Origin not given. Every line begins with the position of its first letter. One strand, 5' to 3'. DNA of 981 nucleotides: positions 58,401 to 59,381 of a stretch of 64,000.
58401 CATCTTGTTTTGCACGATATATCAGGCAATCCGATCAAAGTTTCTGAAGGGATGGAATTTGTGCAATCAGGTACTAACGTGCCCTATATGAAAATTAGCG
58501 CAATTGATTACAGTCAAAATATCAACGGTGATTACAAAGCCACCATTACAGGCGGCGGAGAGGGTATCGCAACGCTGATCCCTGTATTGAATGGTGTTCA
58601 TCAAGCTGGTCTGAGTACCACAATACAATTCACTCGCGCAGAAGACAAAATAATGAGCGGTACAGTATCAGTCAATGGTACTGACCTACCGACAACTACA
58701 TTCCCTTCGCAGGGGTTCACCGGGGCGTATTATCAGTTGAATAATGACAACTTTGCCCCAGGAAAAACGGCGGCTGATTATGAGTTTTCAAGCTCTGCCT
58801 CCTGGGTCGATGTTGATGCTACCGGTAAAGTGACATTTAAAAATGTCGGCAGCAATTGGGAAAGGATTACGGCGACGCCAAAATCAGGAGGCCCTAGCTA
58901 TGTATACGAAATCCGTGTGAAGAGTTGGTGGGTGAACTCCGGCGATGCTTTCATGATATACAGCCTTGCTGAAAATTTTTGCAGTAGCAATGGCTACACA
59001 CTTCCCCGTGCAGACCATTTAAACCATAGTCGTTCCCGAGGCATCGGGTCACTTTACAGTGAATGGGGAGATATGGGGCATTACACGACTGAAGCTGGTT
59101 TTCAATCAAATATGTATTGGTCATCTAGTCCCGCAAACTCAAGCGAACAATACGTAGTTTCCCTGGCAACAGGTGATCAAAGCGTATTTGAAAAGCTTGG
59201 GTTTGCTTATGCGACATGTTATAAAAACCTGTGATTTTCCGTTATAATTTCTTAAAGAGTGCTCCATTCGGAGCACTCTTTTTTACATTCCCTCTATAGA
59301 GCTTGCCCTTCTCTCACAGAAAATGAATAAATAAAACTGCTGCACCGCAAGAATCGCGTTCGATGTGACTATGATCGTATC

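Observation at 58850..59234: C-terminal Cys-containing lectin-like tip domain on YeeJ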

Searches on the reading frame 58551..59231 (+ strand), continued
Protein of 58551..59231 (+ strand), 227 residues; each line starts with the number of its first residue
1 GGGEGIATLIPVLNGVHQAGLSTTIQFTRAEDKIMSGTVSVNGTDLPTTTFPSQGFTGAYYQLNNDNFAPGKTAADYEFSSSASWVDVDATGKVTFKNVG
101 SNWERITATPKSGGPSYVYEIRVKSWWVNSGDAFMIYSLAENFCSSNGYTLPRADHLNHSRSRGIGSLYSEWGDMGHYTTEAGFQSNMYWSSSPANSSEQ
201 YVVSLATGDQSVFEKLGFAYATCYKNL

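Call 48: list_cluster_members(proteins=[P0034, P0035, P0038, P0047, P0077, P0096, P0049, P0054, P0037, P0163])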
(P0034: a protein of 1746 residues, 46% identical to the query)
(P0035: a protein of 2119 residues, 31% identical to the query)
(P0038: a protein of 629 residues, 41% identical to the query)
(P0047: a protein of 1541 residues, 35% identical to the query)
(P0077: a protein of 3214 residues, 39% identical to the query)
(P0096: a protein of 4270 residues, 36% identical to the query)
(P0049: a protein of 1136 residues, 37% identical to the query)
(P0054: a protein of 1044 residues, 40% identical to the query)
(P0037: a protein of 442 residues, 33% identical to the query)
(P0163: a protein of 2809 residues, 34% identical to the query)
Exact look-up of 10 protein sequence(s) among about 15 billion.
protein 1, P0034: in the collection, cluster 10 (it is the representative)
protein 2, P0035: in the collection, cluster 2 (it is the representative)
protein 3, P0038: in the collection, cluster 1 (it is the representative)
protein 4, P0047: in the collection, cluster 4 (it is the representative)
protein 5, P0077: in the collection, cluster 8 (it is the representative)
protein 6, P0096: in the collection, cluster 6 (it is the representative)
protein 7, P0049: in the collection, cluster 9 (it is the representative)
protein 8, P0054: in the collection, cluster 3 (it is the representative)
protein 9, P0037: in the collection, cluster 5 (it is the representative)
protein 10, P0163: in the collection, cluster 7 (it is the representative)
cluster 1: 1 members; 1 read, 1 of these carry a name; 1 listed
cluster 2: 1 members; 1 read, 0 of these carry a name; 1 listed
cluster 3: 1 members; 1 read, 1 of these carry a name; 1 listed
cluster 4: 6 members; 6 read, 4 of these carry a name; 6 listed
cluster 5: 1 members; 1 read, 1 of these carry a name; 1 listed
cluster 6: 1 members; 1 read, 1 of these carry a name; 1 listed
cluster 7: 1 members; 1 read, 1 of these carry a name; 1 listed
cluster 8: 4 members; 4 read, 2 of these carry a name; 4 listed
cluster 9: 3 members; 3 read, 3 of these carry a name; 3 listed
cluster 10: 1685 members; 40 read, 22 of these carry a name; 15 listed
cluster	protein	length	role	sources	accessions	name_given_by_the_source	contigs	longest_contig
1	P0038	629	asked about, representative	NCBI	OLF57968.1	hypothetical protein BTN33_17335, partial [Aeromonas veronii]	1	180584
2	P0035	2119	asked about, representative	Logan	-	-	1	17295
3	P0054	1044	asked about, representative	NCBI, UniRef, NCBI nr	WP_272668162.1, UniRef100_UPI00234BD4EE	hypothetical protein [Providencia sp. PROV117] | hypothetical protein n=1 Tax=Providencia sp. PROV117 TaxID=2949828 RepID=UPI00234BD4EE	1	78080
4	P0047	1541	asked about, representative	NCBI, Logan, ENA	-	-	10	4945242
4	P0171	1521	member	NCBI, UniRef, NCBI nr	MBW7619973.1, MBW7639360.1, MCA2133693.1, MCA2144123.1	Ig-like domain-containing protein [Citrobacter portucalensis] | Ig-like domain-containing protein n=2 Tax=Citrobacter portucalensis TaxID=1639133 ...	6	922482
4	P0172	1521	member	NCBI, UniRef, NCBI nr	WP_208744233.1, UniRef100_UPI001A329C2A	Ig-like domain-containing protein [Citrobacter portucalensis] | Ig-like domain-containing protein n=1 Tax=Citrobacter portucalensis TaxID=1639133 ...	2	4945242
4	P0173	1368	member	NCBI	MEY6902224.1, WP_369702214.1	Ig-like domain-containing protein, partial [Citrobacter portucalensis]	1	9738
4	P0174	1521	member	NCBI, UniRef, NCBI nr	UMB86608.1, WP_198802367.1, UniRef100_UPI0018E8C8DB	Ig-like domain-containing protein [Citrobacter portucalensis] | Ig-like domain-containing protein n=1 Tax=Citrobacter portucalensis TaxID=1639133 ...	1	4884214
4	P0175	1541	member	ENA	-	-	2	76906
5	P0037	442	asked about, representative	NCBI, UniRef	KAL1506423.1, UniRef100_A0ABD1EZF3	hypothetical protein ABEB36_005793 [Hypothenemus hampei] | Invasin domain-containing protein n=1 Tax=Hypothenemus hampei TaxID=57062 ...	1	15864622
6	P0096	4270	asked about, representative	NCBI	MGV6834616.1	inverse autotransporter adhesin Ilp [Yersinia pestis]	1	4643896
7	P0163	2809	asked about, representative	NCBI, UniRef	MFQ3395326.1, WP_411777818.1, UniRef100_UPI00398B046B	invasin domain 3-containing protein [Enterobacter mori] | invasin domain 3-containing protein n=1 Tax=Enterobacter mori TaxID=539813 ...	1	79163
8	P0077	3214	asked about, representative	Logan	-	-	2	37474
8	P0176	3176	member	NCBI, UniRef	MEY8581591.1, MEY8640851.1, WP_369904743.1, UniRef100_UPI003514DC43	Ig-like domain-containing protein [Enterobacter roggenkampii] | Ig-like domain-containing protein n=1 Tax=Enterobacter roggenkampii TaxID=1812935 ...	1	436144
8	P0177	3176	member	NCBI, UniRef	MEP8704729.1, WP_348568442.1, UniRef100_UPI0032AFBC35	Ig-like domain-containing protein [Enterobacter roggenkampii] | Ig-like domain-containing protein n=1 Tax=Enterobacter roggenkampii TaxID=1812935 ...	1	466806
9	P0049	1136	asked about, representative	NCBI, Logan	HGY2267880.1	TPA: inverse autotransporter beta domain-containing protein [Morganella morganii]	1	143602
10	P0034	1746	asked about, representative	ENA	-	-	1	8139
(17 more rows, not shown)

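Call 58: search_protein_families(proteins=[window:58644-59231:+], library=ncbifam)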
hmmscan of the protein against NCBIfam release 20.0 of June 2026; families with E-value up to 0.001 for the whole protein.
window:58644-59231:+ (196 aa): 0 families

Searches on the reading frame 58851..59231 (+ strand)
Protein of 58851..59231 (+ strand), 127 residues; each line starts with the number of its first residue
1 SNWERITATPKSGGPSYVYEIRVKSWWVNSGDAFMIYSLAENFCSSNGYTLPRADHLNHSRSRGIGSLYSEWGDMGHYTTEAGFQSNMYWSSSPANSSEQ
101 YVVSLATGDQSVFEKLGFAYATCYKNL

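Call 12: find_homologous_proteins(query=window:58851-59231:+, max_evalue=0.001)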
Query window:58851-59231:+ (127 aa): 28 proteins with E <= 0.001 among 30 candidates.
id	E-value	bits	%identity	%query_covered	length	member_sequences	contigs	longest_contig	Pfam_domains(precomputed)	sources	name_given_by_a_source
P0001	1.2e-80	286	99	100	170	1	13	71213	-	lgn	-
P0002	1.3e-80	286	98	100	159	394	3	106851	PF21764.4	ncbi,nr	ncbi:hypothetical protein ABVJ54_003585, partial [Escherichia coli]|nr:hypothetical protein [Escheri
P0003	4.7e-80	284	100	98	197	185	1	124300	PF21764.4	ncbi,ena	-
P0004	7.5e-69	248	92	91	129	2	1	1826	-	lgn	-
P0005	4.7e-67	242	95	89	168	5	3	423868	-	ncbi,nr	ncbi:TPA: hypothetical protein ACRN55_000022 [Escherichia coli]|nr:hypothetical protein [Escherichia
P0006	7.1e-67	241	94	89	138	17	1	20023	-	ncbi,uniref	ncbi:intimin C-type lectin domain-containing protein, partial [Escherichia coli]|uniref:intimin C-ty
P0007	2.2e-66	240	88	100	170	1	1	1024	-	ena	-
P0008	1.2e-61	224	77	100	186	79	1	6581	PF21764.4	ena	-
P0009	5.0e-55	203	100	72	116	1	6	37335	-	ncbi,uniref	ncbi:intimin C-type lectin domain-containing protein, partial [Escherichia coli]|uniref:intimin C-ty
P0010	5.2e-52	193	99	69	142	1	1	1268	-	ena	-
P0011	1.0e-50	189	93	71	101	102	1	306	-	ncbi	ncbi:hypothetical protein ACJ5MM_004512, partial [Shigella sonnei]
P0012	1.3e-49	186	93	70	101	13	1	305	-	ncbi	ncbi:hypothetical protein ACM2NV_004437, partial [Shigella sonnei]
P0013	7.2e-49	183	90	72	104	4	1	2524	-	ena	-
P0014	1.4e-47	179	81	82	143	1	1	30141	-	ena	-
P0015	1.4e-37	147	81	66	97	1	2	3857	-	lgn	-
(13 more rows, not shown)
